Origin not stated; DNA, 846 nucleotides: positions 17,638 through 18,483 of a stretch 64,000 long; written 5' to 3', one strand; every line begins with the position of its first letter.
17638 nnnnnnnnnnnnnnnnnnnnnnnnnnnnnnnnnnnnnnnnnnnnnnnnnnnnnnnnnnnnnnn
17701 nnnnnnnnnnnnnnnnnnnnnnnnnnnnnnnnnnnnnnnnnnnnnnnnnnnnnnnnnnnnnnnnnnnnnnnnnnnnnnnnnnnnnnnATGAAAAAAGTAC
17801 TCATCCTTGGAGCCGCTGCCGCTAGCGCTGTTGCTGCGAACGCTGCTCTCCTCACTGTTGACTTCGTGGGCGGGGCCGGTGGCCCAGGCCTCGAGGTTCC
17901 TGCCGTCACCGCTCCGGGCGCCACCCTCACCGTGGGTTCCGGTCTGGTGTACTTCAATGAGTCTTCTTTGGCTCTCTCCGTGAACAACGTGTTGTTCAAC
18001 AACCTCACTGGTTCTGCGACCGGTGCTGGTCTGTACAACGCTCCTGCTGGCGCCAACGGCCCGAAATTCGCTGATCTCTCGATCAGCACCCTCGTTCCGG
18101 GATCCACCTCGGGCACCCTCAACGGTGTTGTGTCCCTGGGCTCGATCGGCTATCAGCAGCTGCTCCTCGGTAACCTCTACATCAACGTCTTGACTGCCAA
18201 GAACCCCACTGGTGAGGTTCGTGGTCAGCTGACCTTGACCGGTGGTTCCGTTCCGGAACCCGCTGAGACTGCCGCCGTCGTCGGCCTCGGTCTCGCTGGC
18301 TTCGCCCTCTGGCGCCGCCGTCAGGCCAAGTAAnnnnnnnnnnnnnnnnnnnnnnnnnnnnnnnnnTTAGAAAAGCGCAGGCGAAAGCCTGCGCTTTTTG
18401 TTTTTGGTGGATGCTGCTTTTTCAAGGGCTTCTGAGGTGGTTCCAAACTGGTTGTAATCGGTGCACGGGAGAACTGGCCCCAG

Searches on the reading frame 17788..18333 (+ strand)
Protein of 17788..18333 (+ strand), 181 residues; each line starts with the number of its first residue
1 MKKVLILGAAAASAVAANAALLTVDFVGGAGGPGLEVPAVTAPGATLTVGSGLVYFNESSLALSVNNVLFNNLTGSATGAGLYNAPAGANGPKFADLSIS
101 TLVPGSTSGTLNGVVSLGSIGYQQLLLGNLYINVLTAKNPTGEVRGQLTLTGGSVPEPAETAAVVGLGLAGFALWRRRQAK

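Call 31: search_protein_families(library=ncbifam, proteins=[window:17788-18333:+], max_evalue=1)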
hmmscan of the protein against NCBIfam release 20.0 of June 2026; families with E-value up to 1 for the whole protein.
window:17788-18333:+ (181 aa): 9 families
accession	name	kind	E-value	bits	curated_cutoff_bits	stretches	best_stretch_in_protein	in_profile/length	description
NF038125.1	PEP_CTERM_THxN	subfamily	4.2e-05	23.2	85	1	131-179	198-246/246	THxN family PEP-CTERM protein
NF033554.9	floc_PepA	equivalog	0.00048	20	80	1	42-179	146-260/261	flocculation-associated PEP-CTERM protein PepA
NF041927.1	Xrt_dep_XDP1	equivalog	0.00068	19.7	125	1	151-179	215-242/242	exosortase-dependent surface protein XDP1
NF038129.1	PEP_NF038129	equivalog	0.0069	16.2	65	1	152-179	168-194/194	NF038129 family PEP-CTERM protein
TIGR02595.1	PEP_CTERM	domain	0.0071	17.1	16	1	155-179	1-23/24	PEP-CTERM sorting domain-containing protein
TIGR03901.2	MYXO-CTERM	domain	0.0099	16.2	20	1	154-178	12-33/34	MYXO-CTERM sorting domain-containing protein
TIGR03778.1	VPDSG_CTERM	subfamily_domain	0.055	13.6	22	1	161-178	7-24/24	VPDSG-CTERM sorting domain-containing protein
NF038118.1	PEP_CTERM_CCXG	equivalog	0.12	12.1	90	1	154-179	175-199/199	CCXG family PEP-CTERM protein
NF041538.1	PEP_EDSA_1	subfamily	0.24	11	100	1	6-179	140-307/307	EDSAP-1 family PEP-CTERM protein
